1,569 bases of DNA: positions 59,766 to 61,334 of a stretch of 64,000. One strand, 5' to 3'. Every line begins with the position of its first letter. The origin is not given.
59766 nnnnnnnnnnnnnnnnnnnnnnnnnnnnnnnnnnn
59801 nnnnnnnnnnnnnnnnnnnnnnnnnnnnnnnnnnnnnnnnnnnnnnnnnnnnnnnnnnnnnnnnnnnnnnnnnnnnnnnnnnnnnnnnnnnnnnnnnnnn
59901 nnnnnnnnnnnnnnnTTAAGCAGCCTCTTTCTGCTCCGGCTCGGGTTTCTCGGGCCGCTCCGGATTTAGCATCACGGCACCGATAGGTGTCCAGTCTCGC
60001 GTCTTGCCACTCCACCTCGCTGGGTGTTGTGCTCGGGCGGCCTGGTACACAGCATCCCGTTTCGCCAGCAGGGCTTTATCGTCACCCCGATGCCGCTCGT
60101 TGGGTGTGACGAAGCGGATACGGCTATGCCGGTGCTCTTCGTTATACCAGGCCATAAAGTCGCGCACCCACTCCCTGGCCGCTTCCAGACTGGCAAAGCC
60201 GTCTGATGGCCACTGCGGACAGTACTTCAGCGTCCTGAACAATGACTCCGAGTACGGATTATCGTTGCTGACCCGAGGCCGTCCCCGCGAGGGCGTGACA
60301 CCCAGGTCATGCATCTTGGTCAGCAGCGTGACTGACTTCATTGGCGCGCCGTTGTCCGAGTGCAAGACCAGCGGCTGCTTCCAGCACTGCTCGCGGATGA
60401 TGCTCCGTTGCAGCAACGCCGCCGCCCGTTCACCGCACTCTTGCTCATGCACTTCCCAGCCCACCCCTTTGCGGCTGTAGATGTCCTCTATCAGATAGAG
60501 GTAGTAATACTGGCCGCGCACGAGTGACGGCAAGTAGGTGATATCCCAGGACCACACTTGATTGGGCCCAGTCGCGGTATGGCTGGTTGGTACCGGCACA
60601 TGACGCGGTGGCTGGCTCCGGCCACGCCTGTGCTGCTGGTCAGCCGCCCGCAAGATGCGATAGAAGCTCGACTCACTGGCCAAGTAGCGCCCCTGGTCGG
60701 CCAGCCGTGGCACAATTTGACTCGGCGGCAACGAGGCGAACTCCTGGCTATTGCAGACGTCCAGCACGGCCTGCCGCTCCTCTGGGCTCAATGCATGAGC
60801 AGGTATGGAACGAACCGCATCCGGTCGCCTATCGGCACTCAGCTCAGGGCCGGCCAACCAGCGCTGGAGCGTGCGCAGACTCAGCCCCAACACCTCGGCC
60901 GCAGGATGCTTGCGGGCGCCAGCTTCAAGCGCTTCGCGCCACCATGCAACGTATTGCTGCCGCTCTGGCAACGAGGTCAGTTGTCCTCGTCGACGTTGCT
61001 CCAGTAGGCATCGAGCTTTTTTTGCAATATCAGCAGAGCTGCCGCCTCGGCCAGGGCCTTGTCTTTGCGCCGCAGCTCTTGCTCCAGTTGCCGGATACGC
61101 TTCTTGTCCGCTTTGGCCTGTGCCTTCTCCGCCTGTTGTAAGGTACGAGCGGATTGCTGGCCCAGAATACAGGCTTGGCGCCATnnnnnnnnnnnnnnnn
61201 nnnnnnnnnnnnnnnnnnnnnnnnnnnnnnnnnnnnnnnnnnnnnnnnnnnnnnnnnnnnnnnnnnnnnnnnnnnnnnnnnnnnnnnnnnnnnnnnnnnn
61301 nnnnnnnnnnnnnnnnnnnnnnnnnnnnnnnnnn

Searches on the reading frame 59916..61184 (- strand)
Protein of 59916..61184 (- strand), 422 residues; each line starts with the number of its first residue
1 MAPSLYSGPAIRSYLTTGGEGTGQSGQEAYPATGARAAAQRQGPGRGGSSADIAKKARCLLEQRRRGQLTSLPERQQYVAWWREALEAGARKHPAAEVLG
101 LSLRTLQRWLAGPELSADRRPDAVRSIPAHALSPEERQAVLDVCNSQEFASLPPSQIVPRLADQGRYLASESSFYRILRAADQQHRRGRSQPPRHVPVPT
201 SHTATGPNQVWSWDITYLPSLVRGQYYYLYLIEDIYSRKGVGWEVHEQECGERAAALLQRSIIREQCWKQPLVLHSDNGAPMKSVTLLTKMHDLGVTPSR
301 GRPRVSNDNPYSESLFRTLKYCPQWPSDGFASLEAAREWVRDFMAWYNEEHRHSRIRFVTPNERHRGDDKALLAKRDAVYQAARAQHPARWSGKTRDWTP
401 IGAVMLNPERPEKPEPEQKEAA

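Call 40: search_protein_families(library=pfam, proteins=[window:59916-61184:-], max_evalue=0.001)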
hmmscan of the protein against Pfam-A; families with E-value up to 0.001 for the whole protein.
window:59916-61184:- (422 aa): 3 families
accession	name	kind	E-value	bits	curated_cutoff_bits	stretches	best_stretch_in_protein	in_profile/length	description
PF00665.32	rve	-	8.5e-17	61.7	32.6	1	205-304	2-100/102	Integrase core domain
PF13683.12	rve_3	-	1.9e-12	47.2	26.5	1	295-361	2-67/67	Integrase core domain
PF13565.12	HTH_32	-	2.3e-06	28.5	33.7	1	104-178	4-73/73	Homeodomain-like domain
